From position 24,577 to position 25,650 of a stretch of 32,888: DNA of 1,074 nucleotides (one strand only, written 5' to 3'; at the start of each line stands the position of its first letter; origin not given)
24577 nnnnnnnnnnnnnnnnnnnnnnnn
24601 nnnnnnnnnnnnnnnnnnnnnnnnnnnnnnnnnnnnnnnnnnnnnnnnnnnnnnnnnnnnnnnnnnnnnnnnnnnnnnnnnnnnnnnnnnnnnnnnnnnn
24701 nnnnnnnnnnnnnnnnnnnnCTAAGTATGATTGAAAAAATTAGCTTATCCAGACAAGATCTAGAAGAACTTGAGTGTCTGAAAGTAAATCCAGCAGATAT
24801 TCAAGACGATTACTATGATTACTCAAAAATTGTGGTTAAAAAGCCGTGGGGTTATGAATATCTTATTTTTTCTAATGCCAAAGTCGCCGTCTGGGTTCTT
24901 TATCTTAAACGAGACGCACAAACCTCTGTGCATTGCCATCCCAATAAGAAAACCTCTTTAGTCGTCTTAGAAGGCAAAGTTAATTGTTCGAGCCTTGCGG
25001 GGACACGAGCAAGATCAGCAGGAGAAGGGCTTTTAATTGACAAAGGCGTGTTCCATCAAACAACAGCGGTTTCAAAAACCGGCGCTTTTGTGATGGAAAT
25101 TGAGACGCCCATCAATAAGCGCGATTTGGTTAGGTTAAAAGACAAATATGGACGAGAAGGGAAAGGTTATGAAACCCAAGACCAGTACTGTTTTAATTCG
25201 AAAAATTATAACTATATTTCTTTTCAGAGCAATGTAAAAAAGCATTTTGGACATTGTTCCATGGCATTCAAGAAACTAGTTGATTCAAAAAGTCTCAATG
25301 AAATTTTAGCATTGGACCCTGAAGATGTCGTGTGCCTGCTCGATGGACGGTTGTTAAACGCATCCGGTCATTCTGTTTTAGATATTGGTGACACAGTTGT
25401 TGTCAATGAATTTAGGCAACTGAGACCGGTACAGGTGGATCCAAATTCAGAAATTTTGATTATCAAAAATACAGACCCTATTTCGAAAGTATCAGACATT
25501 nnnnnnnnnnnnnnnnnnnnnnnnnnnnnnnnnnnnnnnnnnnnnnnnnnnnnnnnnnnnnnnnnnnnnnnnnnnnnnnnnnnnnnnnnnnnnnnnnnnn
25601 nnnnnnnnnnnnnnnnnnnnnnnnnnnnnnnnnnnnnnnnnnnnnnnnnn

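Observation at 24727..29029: Tandem ThDP paralogues: a cupin-fused copy with a ruined ThDP-Mg motif next to an intact copy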

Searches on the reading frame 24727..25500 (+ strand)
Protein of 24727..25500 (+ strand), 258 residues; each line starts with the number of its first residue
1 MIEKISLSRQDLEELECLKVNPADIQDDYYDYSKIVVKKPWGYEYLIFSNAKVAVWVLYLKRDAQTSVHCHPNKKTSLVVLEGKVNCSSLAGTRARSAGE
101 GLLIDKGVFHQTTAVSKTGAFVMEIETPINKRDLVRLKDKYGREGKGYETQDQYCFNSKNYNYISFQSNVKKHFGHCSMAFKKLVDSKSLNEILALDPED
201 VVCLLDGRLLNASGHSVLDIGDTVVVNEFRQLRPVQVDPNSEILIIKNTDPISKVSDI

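Call 8: search_protein_families(library=pfam, proteins=[window:24727-25485:+], max_evalue=10)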
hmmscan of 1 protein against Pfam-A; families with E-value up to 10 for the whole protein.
window:24727-25485:+ (253 aa): 4 families
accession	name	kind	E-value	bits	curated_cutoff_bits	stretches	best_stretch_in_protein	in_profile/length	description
PF07883.17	Cupin_2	-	0.0026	17.8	27.2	1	64-122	9-66/70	Cupin domain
PF01050.24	MannoseP_isomer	-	0.0042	17.7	23.6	1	36-139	11-116/116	Mannose-6-phosphate isomerase C-terminal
PF00190.28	Cupin_1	-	0.034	14.2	22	1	53-86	34-66/151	Cupin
PF25768.1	TPR_IFT121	-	0.08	13.7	27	1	158-192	45-79/100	IFT121-like, TPR repeats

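Call 27: search_solved_structures(query=window:24727-25500:+, max_evalue=10, show_alignments=3)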
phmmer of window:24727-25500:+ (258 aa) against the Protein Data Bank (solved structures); distinct sequences matched with E-value up to 10: 5.
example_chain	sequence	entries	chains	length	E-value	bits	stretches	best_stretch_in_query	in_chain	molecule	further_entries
9u8n_A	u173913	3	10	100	0.0067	19.3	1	46-94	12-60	Cupin type-2 domain-containing protein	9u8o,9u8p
3eqe_A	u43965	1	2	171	0.26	14.1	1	35-132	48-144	Putative cystein dioxygenase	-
4qm8_A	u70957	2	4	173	0.27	14.1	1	35-132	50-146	Cysteine dioxygenase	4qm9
2kn4_A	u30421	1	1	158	1.5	11.6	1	132-168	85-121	Immunoglobulin G-binding protein G,Serine/arginine-rich splicing factor 2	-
2lea_A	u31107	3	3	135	1.7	11.4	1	133-168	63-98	Serine/arginine-rich splicing factor 2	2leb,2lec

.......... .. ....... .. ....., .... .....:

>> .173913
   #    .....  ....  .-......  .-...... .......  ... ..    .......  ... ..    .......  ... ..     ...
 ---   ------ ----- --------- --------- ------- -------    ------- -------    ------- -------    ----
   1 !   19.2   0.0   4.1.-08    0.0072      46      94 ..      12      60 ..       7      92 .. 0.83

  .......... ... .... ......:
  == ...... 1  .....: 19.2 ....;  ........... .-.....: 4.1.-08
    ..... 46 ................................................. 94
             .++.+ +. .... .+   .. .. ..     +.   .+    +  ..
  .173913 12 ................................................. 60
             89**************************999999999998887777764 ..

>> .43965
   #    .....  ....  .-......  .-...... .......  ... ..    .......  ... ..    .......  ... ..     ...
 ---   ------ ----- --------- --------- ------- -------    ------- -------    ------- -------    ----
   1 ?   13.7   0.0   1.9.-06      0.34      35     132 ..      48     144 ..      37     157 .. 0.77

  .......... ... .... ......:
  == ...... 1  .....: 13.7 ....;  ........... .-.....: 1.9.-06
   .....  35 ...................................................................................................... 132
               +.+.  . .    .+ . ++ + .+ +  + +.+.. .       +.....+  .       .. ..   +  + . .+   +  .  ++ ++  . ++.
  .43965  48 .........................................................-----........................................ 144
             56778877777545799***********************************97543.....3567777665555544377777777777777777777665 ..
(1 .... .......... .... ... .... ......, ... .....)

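Call 39: find_homologous_proteins(query=window:24727-25482:+, max_evalue=0.00001)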
Query window:24727-25482:+ (252 aa): 385 proteins with E <= 0.00001 among 862 candidates; the best 120 are listed.
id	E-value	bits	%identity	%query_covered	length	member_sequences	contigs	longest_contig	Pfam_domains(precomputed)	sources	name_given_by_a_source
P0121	3.3e-109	382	66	100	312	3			PF02776.24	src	-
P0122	1.9e-107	376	66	100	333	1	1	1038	PF02776.24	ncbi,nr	ncbi:MAG TPA: thiamine pyrophosphate-binding protein, partial [Acidobacteriota bacterium]|nr:thiamin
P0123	1.0e-102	361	63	99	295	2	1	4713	-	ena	-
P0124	3.1e-100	353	61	100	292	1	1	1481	-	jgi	-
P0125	6.9e-90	319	56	100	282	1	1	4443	-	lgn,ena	-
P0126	3.3e-88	313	73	75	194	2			-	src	-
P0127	1.9e-87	311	54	100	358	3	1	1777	PF02776.24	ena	-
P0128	9.8e-82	292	52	98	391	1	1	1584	PF02776.24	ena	-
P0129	9.8e-81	289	56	99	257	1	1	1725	PF07883.18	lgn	-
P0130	1.6e-79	285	70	68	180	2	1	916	-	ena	-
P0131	3.5e-78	281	59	82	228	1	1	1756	PF07883.18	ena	-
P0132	1.1e-77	279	71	71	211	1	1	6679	-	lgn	-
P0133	3.2e-73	264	49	99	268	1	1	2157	PF07883.18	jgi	jgi:mannose-6-phosphate isomerase-like protein (cupin superfamily)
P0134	1.1e-72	263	52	98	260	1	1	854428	-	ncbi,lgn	-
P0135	5.9e-71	257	48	99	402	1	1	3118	PF02776.24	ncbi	ncbi:thiamine pyrophosphate-binding protein, partial [Candidatus Margulisiibacteriota bacterium]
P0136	1.3e-67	246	48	99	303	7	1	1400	PF02776.24,PF01050.25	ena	-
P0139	4.2e-66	241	47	99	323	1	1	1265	PF02776.24,PF01050.25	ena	-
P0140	1.5e-65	239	66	66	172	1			PF07883.18,PF01050.25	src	-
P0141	1.7e-63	233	61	67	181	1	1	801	PF01050.25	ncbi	-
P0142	1.1e-62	230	63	66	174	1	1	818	PF01050.25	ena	-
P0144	1.2e-61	226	57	73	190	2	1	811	PF07883.18,PF01050.25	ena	-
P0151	2.6e-60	222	52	82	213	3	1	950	PF01050.25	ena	-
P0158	1.2e-59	220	42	98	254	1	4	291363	PF01050.25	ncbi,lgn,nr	ncbi:hypothetical protein HYW46_06020 [Candidatus Daviesbacteria bacterium]|nr:hypothetical protein 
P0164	6.9e-59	217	60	66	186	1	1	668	PF01050.25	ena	-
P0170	3.3e-58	215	60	66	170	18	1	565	PF01050.25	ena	-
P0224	6.2e-50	188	41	88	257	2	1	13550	PF07883.18,PF01050.25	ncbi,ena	-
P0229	3.2e-49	186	40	98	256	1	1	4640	PF07883.18,PF01050.25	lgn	-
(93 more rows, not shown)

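Call 45: predict_structure(alignment_id=A2)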
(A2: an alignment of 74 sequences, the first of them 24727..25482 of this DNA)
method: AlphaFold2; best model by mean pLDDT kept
length: 252 residues; sequences in the alignment: 74
mean_pLDDT: 94.1   pTM: 0.91
mean pLDDT of the five models: 94.1, 93.4, 92.5, 92.4, 92.1
residues with pLDDT >= 90: 215; 70-90: 36; 50-70: 1; < 50: 0
segments of 3 or more residues with pLDDT < 50: none
pLDDT, mean of each block of 10 residues (from residue 1): 97 92 78 96 97 97 97 95 98 98 98 98 95 91 88 95 87 94 93 96 97 95 97 93 95 65
secondary structure, 60 per line:
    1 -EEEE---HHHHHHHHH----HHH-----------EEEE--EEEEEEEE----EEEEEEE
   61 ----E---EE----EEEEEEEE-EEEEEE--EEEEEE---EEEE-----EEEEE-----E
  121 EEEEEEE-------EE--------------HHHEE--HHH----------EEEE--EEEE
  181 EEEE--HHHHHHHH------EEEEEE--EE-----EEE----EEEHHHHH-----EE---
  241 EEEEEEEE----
elements in order: E2-5 H9-17 E36-39 E42-49 E54-60 E75-82 E84-89 E92-97 E101-104 E110-114 E120-127 E171-174 E177-184 H187-194 E201-206 E216-218 E223-225 H226-230 E241-248

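Call 48: fold_search(model_id=the predicted structure, library=pdb)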
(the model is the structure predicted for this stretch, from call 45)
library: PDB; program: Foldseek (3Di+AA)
matches with E <= 10: 1894; with E <= 0.001: 713
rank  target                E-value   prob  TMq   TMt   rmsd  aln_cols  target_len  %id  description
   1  4qm9_A                2.1e-09  1.00  0.37  0.59  11.7       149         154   18  Crystal Structure of a Putative Cysteine Dioxygenase From Bacillus subtilis with Cys-bound (released 2014-11-19)
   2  3eqe_A                1.0e-08  1.00  0.36  0.58  11.7       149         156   19  Crystal structure of the YubC protein from Bacillus subtilis. Northeast Structural Genomics Consortium target SR112. (released 2008-10-14)
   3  3eqe_B                1.4e-08  1.00  0.37  0.59  10.7       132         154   20  Crystal structure of the YubC protein from Bacillus subtilis. Northeast Structural Genomics Consortium target SR112. (released 2008-10-14)
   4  5hi0                  2.0e-08  1.00  0.40  0.28  14.0       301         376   11  The Substrate Binding Mode and Chemical Basis of a Reaction Specificity Switch in Oxalate Decarboxylase (released 2016-04-06)
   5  4qm9_B                3.4e-08  1.00  0.37  0.60  11.4       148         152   20  Crystal Structure of a Putative Cysteine Dioxygenase From Bacillus subtilis with Cys-bound (released 2014-11-19)
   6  6l9i_A                4.7e-08  1.00  0.39  0.30  14.0       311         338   11  Crystal Structure of Lactobacillus farciminis Oxalate Decarboxylase Formate Complex (released 2021-01-20)
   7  6tzp                  5.0e-08  1.00  0.40  0.28  14.4       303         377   12  W96F Oxalate Decarboxylase (B. subtilis) (released 2021-02-17)
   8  8hfb_A                6.2e-08  1.00  0.33  0.27  15.0       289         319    8  Evolved variant of quercetin 2,4-dioxygenase from Bacillus subtilis (released 2023-03-08)
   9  4met_A                7.4e-08  1.00  0.40  0.28  13.8       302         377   11  Assigning the EPR Fine Structure Parameters of the Mn(II) Centers in Bacillus subtilis Oxalate Decarboxylase by Site-D (released 2014-03-05)
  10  6ufi                  7.8e-08  1.00  0.36  0.25  15.3       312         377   11  W96Y Oxalate Decarboxylase (Bacillus subtilis) (released 2020-09-30)
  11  3rns                  9.3e-08  1.00  0.31  0.37  14.7       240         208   13  Cupin 2 conserved barrel domain protein from Leptotrichia buccalis (released 2011-05-11)
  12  5vg3_B                9.8e-08  1.00  0.40  0.28  15.4       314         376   11  Structure of Oxalate Decarboxylase from Bacillus subtilis at pH 4.6 (released 2017-10-18)
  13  5vg3_A                9.8e-08  1.00  0.40  0.28  15.0       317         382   11  Structure of Oxalate Decarboxylase from Bacillus subtilis at pH 4.6 (released 2017-10-18)
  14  1j58                  1.2e-07  1.00  0.41  0.29  18.7       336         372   12  Crystal Structure of Oxalate Decarboxylase (released 2002-07-03)
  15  2v09                  1.3e-07  1.00  0.40  0.28  14.0       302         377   11  SENS161-164DSSN mutant of Bacillus subtilis Oxalate Decarboxylase OxdC (released 2007-10-30)
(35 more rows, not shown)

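Call 65: search_protein_representatives(alignment_id=A2)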
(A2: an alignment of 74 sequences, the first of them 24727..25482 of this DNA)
Query: 74 sequences, 256 profile positions. Proteins with E-value up to 0.001 (for the whole library): 2876; up to 1e-10: 934; up to 1e-30: 518. The best 150 are listed.
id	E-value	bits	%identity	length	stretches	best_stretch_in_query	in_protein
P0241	1.6e-95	335.8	-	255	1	1-252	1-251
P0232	4.8e-92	324.4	-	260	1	1-254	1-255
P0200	9.9e-91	320.1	-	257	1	1-254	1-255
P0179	4.5e-90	317.9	-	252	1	1-253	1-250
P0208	7.2e-90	317.2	-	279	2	1-155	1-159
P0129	1.2e-89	316.5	-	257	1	1-254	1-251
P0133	1.5e-88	312.9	-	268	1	1-253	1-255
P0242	5.6e-88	311.0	-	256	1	4-237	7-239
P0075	4.0e-87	308.2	-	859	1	1-254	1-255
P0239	7.0e-87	307.4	-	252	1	1-253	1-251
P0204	1.5e-86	306.3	-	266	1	3-254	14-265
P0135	2.4e-86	305.7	-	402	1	2-254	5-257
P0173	6.2e-86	304.3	-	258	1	1-252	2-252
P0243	7.1e-86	304.1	-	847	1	1-254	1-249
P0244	1.8e-85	302.8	-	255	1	1-252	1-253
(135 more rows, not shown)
